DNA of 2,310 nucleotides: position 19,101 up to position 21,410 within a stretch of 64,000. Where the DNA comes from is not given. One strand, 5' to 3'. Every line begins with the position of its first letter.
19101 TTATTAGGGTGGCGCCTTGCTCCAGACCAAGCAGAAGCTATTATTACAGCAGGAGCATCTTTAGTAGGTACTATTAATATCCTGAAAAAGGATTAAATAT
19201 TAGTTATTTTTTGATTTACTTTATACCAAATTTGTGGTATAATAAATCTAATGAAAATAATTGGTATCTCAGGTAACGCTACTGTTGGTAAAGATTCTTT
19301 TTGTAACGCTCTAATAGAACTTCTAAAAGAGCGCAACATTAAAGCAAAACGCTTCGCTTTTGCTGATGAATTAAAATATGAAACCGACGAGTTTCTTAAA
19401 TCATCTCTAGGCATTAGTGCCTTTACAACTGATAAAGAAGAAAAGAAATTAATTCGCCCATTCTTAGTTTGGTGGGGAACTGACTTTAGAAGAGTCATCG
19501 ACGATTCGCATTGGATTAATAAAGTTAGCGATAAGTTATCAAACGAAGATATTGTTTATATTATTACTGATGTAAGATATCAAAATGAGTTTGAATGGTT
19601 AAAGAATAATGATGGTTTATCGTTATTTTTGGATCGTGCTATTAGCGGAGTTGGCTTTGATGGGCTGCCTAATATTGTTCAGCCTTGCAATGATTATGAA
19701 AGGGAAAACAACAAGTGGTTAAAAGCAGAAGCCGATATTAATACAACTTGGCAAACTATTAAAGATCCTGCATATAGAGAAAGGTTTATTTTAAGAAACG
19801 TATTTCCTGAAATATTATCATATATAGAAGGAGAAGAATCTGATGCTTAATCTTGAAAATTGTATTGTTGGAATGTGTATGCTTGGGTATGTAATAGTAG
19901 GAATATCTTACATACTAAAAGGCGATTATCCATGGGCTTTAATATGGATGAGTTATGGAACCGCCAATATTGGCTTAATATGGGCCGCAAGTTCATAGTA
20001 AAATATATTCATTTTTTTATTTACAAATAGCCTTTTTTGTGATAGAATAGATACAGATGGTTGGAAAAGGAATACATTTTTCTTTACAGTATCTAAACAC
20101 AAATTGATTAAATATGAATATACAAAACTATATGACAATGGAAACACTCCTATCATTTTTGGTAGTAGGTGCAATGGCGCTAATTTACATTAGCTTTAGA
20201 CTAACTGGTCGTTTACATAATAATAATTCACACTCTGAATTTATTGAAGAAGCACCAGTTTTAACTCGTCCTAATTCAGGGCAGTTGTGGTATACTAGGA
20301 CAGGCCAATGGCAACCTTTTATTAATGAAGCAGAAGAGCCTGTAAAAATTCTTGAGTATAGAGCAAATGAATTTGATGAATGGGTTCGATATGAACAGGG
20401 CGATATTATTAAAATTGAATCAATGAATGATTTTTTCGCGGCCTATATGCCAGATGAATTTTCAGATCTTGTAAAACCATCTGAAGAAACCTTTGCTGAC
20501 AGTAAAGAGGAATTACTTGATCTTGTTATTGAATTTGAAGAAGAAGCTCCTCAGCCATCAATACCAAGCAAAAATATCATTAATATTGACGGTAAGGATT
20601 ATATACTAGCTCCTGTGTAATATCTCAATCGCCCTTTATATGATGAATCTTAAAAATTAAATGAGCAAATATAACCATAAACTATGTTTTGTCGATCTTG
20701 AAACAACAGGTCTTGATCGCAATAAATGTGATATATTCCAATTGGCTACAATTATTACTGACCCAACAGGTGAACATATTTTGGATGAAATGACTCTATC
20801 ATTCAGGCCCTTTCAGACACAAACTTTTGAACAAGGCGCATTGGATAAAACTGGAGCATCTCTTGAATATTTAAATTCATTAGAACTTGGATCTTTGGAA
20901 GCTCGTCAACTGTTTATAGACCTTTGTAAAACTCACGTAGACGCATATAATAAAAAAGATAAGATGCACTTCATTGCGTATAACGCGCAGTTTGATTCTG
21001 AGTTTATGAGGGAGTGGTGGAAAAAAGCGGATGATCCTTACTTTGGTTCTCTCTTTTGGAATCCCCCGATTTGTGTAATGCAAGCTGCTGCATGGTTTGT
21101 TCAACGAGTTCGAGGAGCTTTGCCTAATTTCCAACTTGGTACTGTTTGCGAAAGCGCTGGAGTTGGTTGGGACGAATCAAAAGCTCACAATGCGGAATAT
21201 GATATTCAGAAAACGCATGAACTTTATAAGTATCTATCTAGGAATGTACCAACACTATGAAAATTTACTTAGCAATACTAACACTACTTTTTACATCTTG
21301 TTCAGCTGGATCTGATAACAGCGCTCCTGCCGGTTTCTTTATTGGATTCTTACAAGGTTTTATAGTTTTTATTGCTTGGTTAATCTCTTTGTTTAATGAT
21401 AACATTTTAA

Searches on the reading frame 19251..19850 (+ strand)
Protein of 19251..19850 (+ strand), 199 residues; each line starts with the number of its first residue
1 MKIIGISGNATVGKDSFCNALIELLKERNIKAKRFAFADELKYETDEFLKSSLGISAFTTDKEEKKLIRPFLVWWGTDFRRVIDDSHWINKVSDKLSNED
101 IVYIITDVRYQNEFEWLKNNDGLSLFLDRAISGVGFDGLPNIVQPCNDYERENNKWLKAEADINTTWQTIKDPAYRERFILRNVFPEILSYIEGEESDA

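Call 100: search_protein_families(library=pfam, proteins=[window:19251-19850:+], max_evalue=0.001)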
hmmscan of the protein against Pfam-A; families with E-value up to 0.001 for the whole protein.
window:19251-19850:+ (199 aa): 2 families
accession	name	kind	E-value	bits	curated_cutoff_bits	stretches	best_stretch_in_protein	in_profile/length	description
PF04275.20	P-mevalo_kinase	-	6e-09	36.3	33.8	1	6-120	1-111/114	Phosphomevalonate kinase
PF21448.3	DNMK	-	1.1e-06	28.8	27.1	1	42-129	105-196/232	Deoxynucleotide monophosphate kinase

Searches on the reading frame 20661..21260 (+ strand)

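Call 100: search_protein_families(library=pfam, proteins=[window:20661-21260:+], max_evalue=0.001)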
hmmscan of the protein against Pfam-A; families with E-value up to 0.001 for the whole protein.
window:20661-21260:+ (199 aa): 1 family
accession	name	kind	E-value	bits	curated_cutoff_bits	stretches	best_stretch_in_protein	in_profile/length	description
PF00929.31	RNase_T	-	2.1e-07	32.1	24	1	10-189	2-164/164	Exonuclease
